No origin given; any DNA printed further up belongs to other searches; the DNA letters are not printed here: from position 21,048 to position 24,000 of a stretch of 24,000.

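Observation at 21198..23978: One polypeptide carries a seven-repeat FG-GAP region, a ~370-aa unassigned core, a cohesin and a dockerin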

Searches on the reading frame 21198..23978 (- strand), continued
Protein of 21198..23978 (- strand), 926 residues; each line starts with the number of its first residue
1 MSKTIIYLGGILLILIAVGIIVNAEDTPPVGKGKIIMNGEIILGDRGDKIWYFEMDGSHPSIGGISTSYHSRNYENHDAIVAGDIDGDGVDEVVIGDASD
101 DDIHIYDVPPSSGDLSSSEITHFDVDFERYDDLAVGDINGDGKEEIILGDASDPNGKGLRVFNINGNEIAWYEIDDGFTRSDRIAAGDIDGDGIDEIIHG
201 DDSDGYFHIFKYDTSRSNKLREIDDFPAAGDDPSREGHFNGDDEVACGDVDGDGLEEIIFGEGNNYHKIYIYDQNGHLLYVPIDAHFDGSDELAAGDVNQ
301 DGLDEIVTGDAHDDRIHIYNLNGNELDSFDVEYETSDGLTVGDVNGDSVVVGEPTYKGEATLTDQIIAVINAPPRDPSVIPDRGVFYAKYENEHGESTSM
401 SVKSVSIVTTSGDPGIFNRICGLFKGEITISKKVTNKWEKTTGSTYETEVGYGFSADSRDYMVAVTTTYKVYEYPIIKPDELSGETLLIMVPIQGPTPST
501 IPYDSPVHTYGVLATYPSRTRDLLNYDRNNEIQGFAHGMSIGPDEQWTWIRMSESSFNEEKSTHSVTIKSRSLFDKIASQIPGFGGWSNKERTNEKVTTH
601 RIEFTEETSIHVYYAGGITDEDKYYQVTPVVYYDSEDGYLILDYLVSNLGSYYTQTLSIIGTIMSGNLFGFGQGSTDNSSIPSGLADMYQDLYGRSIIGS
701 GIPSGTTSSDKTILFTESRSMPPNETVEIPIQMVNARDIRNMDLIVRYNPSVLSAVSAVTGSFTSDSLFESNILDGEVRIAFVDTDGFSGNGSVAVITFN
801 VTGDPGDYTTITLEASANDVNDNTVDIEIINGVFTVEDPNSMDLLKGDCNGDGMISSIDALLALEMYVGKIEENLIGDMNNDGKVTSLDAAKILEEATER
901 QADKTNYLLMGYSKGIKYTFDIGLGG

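Call 85: find_encoding_contigs(protein=P0002, flank=10000, max_places=2)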
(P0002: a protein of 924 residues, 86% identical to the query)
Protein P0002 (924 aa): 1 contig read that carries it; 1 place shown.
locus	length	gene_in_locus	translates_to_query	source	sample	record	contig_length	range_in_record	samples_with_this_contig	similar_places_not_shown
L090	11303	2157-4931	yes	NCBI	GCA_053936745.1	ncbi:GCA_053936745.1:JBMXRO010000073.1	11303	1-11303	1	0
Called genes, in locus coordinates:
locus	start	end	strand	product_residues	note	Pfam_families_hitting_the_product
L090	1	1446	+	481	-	?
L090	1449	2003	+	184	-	PF00963:Cohesin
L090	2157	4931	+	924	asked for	PF01839:FG-GAP (faint), PF13517:FG-GAP_3, PF00963:Cohesin, PF00404:Dockerin_1 (weak)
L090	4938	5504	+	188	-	PF00963:Cohesin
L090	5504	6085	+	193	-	PF00404:Dockerin_1 (weak)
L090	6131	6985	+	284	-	PF00763:THF_DHG_CYH, PF02882:THF_DHG_CYH_C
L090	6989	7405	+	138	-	PF01998:DUF131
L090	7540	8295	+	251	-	PF01149:Fapy_DNA_glyco, PF06831:H2TH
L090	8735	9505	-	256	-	PF01061:ABC2_membrane, PF12698:ABC2_membrane_3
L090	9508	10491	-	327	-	PF00005:ABC_tran, PF13304:AAA_21 (faint), PF13732:DrrA1-3_C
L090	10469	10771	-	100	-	-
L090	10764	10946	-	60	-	-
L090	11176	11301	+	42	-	?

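Call 86: search_protein_families(library=pfam, proteins=[L090:1-1443:+], max_evalue=0.01)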
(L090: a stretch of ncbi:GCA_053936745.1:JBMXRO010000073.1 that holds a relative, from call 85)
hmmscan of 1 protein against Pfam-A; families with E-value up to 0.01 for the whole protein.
L090:1-1443:+ (481 aa): 4 families
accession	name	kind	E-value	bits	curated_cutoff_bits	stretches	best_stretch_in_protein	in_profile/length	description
PF00963.24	Cohesin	-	2e-09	38.2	24.1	1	251-343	15-120/139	Cohesin domain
PF07676.18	PD40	-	5.9e-09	36.1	20.9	0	7-23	12-28/38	WD40-like Beta Propeller Repeat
PF00404.24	Dockerin_1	-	6.6e-05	23.5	22.9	1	405-454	1-54/57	Dockerin type I domain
PF00930.27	DPPIV_N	-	0.0019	17.5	22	0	55-155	241-345/354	Dipeptidyl peptidase IV (DPP IV) N-terminal region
